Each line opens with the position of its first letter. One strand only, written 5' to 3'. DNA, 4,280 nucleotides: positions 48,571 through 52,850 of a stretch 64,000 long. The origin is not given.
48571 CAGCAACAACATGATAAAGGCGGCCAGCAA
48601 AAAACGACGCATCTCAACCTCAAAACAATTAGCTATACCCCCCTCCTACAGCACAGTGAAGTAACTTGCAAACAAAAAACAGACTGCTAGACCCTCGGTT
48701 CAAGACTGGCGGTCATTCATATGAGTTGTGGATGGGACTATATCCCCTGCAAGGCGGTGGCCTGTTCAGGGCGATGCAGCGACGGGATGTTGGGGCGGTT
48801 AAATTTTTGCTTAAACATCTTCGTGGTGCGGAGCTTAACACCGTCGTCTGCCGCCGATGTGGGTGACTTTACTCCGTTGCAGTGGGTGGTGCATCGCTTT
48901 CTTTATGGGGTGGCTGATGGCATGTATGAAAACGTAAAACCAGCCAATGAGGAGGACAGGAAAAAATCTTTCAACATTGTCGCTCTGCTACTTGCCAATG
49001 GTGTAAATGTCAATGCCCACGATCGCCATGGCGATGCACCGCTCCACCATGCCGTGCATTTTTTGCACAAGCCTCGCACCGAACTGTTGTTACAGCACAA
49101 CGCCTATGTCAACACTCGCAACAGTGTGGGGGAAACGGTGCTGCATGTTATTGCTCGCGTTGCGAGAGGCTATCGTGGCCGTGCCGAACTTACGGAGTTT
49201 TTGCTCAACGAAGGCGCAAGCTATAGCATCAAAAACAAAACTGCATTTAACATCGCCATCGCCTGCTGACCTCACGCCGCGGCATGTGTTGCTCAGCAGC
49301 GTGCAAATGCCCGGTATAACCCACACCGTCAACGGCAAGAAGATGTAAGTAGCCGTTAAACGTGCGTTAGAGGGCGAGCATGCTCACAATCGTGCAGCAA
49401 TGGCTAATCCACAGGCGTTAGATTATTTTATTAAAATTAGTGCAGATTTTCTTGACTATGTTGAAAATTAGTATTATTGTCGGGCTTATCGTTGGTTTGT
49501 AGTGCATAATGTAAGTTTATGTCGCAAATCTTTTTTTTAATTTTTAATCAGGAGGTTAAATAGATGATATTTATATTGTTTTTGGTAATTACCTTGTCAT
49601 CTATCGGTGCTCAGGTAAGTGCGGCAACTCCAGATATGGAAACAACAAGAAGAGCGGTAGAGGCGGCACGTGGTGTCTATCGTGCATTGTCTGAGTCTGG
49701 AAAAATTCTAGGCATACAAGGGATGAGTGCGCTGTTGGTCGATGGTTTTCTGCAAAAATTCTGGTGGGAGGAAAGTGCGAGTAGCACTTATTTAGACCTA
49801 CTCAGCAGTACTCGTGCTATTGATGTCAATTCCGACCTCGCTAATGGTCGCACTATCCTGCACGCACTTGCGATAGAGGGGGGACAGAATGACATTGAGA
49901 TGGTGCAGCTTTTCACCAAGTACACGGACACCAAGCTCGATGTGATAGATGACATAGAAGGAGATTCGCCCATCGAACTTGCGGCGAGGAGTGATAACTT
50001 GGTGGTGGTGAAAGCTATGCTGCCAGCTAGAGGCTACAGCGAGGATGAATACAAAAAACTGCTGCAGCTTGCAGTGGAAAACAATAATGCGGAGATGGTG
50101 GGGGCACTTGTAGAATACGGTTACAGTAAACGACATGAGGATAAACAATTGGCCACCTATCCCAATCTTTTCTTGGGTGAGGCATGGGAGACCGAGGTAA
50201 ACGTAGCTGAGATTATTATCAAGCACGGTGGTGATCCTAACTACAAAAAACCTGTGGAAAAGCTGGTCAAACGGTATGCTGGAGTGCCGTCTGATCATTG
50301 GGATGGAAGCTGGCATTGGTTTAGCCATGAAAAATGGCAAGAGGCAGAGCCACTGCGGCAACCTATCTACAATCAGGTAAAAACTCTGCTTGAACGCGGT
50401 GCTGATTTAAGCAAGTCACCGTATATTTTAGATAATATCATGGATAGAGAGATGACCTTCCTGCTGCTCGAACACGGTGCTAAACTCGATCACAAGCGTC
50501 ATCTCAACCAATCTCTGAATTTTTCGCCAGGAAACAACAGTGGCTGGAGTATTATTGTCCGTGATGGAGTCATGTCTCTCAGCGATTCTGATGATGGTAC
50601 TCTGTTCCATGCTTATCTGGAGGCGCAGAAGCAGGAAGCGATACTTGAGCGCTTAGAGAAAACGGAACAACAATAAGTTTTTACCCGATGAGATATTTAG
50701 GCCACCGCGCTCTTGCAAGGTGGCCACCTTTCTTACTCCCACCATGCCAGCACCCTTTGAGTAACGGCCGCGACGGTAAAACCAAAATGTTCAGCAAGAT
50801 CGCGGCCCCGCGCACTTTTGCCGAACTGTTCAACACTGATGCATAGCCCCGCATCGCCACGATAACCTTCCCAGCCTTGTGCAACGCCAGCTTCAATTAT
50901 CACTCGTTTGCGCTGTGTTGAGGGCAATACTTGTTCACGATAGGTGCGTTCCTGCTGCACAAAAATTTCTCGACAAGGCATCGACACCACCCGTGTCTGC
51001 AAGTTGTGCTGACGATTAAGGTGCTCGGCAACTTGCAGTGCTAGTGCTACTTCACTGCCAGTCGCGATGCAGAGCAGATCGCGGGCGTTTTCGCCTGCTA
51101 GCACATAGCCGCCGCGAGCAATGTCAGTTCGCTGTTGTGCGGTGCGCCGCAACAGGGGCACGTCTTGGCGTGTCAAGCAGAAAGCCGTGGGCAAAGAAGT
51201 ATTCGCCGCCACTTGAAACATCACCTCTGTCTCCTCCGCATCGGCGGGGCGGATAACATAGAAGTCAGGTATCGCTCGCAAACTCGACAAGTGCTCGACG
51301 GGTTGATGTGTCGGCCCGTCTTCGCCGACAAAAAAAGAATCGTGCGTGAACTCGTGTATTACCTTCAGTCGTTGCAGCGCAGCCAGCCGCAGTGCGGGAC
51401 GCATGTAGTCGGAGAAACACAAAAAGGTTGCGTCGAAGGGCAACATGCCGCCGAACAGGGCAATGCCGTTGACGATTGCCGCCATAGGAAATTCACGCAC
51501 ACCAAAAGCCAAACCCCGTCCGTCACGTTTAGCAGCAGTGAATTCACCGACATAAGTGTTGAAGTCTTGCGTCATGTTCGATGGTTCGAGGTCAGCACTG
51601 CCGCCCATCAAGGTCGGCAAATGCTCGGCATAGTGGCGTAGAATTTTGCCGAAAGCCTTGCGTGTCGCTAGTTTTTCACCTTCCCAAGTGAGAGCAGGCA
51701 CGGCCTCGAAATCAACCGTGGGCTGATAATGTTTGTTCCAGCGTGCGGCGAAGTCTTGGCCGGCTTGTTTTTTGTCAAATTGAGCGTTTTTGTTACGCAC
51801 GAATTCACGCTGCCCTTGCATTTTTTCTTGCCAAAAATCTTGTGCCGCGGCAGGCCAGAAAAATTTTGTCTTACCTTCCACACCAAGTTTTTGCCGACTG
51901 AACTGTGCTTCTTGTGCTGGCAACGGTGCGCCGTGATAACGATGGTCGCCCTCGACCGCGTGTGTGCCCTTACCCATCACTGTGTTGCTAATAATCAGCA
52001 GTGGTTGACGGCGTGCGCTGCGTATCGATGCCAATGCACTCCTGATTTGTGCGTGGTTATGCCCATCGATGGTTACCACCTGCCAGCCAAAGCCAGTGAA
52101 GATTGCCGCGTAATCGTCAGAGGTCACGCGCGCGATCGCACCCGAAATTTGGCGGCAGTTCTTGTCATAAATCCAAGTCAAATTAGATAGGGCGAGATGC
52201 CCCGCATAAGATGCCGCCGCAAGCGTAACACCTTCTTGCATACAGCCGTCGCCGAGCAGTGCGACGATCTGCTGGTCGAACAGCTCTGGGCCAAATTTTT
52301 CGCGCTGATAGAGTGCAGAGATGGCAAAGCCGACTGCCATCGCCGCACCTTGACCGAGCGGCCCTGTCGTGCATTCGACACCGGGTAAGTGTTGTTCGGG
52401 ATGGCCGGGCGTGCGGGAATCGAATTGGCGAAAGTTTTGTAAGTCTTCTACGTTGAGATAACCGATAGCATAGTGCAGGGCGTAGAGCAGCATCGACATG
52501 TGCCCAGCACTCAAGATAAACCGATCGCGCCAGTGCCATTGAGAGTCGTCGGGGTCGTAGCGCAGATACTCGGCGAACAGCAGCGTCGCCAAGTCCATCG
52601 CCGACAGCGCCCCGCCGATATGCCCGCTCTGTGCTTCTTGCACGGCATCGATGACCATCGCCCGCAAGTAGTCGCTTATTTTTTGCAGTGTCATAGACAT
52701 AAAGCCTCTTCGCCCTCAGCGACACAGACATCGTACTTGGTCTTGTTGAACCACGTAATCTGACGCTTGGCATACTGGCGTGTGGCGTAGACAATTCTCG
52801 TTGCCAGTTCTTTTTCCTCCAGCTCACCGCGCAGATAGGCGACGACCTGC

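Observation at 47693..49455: A 1.4-kb accessory segment is bracketed by the live and a decayed 3' end of the acetoacetyl-CoA synthetase gene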

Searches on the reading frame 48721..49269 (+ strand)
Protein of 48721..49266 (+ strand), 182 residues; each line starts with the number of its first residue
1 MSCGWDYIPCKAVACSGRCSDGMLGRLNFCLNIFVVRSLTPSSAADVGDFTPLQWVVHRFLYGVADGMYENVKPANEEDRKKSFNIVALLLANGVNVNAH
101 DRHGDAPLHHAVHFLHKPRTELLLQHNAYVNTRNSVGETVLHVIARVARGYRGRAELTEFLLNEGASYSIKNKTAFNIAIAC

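Call 9: search_protein_families(library=pfam, proteins=[window:48721-49266:+], max_evalue=0.01)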
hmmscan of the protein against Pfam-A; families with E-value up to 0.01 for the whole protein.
window:48721-49266:+ (182 aa): 5 families
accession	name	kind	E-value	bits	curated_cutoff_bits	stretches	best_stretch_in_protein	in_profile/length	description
PF00023.36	Ank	-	1.2e-11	44.7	21.1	0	103-134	1-32/33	Ankyrin repeat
PF12796.13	Ank_2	-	6.4e-10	39.9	27.3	1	83-172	9-90/90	Ankyrin repeats (3 copies)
PF13857.12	Ank_5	-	3e-08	34.3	27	1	81-111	26-56/56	Ankyrin repeats (many copies)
PF13637.12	Ank_4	-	6e-08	33.2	22.7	1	84-124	10-50/50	Ankyrin repeats (many copies)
PF13606.12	Ank_3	-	2.2e-05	24.9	22.3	0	103-131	1-29/30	Ankyrin repeat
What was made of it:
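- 48732..49269 (+): Ankyrin-repeat pseudogene. It has a +1 frameshift near 48849, no signal peptide, and a 3' truncation of 17 codons at the joint. Its TGA stop is supplied by relic sequence. Pfam Ank hits (call 9).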

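Call 47: search_protein_families(library=pfam, proteins=[L090:12139-13476:-, L089:13227-13763:-], max_evalue=0.01)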
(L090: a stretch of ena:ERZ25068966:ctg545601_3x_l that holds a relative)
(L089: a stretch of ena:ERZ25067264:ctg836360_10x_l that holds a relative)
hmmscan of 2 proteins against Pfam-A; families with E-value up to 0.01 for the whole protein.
L090:12139-13476:- (445 aa): 2 families
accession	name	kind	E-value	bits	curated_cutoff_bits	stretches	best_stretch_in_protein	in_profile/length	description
PF03442.20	CBM_X2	-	0.00022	21.7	28.9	0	142-172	27-58/83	Carbohydrate binding domain X2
PF23932.1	SP10_terminator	-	0.008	16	27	0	198-274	113-190/279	Phage termination protein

L089:13227-13763:- (178 aa): 0 families

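Call 48: search_protein_families(library=ncbifam, proteins=[L089:13227-13763:-, L090:12139-13476:-], max_evalue=0.01)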
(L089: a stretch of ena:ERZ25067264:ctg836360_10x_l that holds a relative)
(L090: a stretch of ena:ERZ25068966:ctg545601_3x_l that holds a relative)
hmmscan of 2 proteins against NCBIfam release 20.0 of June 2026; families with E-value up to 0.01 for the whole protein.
L089:13227-13763:- (178 aa): 0 families

L090:12139-13476:- (445 aa): 0 families

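Call 71: search_protein_families(library=phrogs, proteins=[window:48721-49266:+, L089:13227-13763:-], max_evalue=0.001)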
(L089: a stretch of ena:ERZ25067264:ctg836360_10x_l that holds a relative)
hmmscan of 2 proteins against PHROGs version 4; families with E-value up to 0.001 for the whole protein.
window:48721-49266:+ (182 aa): 3 families
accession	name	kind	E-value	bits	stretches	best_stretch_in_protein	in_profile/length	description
phrog_9049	-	unknown function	3e-13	47.6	1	72-179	3509-3614/4700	-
phrog_9262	-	unknown function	5.9e-12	46.6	1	36-114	60-118/253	-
phrog_16592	-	unknown function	0.00034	19.7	1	85-175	158-250/974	-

L089:13227-13763:- (178 aa): 0 families

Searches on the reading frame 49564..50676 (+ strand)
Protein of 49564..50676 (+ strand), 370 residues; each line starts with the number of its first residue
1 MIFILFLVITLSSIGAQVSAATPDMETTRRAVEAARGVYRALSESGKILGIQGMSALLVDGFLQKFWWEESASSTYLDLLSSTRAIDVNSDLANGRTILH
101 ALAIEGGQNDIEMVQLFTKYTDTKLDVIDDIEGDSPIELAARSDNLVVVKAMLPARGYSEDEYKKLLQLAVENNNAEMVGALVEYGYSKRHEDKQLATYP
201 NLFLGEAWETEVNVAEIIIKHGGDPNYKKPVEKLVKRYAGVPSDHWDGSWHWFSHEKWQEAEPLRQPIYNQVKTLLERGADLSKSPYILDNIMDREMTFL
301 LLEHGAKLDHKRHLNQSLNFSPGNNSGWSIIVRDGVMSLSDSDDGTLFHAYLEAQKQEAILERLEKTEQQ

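Call 9: search_protein_families(library=pfam, proteins=[window:49564-50673:+], max_evalue=0.01)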
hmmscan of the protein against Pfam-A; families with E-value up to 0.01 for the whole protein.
window:49564-50673:+ (370 aa): 3 families
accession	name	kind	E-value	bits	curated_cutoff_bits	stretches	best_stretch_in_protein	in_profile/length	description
PF00023.36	Ank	-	1.2e-10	41.5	21.1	0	94-118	1-22/33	Ankyrin repeat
PF12796.13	Ank_2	-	2.5e-10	41.2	27.3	1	86-154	20-81/90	Ankyrin repeats (3 copies)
PF13606.12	Ank_3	-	6.3e-09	35.7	22.3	0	164-188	3-27/30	Ankyrin repeat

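Call 17: find_encoding_contigs(protein=window:49564-50676:+, flank=10000, max_places=10)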
Protein window:49564-50676:+ (370 aa): 1 contig read that carries it; 1 place shown.
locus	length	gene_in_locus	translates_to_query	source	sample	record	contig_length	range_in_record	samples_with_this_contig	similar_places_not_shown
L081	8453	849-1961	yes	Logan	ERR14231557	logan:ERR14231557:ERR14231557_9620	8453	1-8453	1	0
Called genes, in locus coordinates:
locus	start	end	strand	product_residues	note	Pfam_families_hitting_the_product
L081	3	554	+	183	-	?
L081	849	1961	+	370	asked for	PF12796:Ank_2 (weak), PF00023:Ank (faint), PF13606:Ank_3 (faint)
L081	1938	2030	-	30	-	-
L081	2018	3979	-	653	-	PF00456:Transketolase_N, PF13292:DXP_synthase_N (faint), PF02779:Transket_pyr, PF02780:Transketolase_C (weak), PF22613:Transketolase_C_1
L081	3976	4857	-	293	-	PF01715:IPPT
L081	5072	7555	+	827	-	PF02190:LON_substr_bdg, PF00004:AAA, PF07724:AAA_2, PF07728:AAA_5, PF13401:AAA_22 (faint), PF22667:Lon_lid, PF05362:Lon_C, PF13541:ChlI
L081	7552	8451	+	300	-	?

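Call 47: search_protein_families(library=pfam, proteins=[L090:12139-13476:-, L089:13227-13763:-], max_evalue=0.01)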
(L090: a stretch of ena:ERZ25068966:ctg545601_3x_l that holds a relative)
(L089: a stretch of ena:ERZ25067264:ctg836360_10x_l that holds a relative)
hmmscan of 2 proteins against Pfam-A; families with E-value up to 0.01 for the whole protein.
L090:12139-13476:- (445 aa): 2 families
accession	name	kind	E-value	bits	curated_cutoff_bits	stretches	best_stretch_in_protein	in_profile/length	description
PF03442.20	CBM_X2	-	0.00022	21.7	28.9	0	142-172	27-58/83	Carbohydrate binding domain X2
PF23932.1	SP10_terminator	-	0.008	16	27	0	198-274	113-190/279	Phage termination protein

L089:13227-13763:- (178 aa): 0 families

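Call 48: search_protein_families(library=ncbifam, proteins=[window:49564-50673:+, L089:13227-13763:-, L090:12139-13476:-], max_evalue=0.01)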
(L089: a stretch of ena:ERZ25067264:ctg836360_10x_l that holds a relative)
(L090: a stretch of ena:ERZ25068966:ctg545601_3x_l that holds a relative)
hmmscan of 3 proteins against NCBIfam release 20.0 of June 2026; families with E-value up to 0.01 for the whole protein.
window:49564-50673:+ (370 aa): 0 families

L089:13227-13763:- (178 aa): 0 families

L090:12139-13476:- (445 aa): 0 families

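Call 71: search_protein_families(library=phrogs, proteins=[window:49564-50673:+, L089:13227-13763:-], max_evalue=0.001)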
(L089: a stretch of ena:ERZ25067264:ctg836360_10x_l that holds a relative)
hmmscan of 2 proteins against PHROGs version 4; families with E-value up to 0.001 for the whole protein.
window:49564-50673:+ (370 aa): 2 families
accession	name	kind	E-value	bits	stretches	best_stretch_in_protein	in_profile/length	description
phrog_9262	-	unknown function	9.7e-08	32.8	1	159-231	36-106/253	-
phrog_9049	-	unknown function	1.2e-05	22.4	1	86-229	3148-3287/4700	-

L089:13227-13763:- (178 aa): 0 families

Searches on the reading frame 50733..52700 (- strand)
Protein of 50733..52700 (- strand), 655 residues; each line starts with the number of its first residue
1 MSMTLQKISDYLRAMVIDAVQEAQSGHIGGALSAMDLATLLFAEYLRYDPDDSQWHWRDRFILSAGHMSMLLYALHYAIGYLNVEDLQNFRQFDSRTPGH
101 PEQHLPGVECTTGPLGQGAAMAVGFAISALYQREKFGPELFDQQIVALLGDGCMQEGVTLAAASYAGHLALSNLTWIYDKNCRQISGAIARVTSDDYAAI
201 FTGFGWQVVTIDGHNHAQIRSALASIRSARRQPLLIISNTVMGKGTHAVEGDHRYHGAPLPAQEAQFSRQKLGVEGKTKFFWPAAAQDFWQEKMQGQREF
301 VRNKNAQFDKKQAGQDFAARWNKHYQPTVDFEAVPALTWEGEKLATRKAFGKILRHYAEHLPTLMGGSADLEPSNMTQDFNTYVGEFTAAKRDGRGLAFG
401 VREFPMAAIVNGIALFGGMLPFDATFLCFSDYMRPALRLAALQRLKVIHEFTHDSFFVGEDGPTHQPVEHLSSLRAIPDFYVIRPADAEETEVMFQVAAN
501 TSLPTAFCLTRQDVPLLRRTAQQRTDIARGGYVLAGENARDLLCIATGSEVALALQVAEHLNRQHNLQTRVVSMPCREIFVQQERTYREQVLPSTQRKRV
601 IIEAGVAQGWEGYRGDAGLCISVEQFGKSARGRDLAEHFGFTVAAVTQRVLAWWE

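Call 9: search_protein_families(library=pfam, proteins=[window:50736-52700:-], max_evalue=0.01)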
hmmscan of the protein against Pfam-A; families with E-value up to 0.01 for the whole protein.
window:50736-52700:- (655 aa): 6 families
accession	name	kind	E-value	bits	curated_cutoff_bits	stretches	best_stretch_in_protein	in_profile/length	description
PF00456.26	Transketolase_N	-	1.5e-89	300.8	22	1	6-311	3-314/334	Transketolase, thiamine diphosphate binding domain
PF02779.29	Transket_pyr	-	9.4e-45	152.8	27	1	343-515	2-173/174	Transketolase, pyrimidine binding domain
PF22613.1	Transketolase_C_1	-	6.3e-35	120.2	27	1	530-642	1-113/113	Transketolase-like TK C-terminal domain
PF02780.25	Transketolase_C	-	7.9e-07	29.5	25.9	1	537-646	7-124/124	Transketolase, C-terminal domain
PF13292.11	DXP_synthase_N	-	1.5e-06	28.1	21.2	1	4-189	17-179/274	1-deoxy-D-xylulose-5-phosphate synthase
PF02775.26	TPP_enzyme_C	-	0.0094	16.2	21.9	0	110-235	25-148/151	Thiamine pyrophosphate enzyme, C-terminal TPP binding domain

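Call 19: find_encoding_contigs(protein=window:50733-52700:-, flank=10000, max_places=10)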
Protein window:50733-52700:- (655 aa): no gene with exactly this product is on record in the collection.
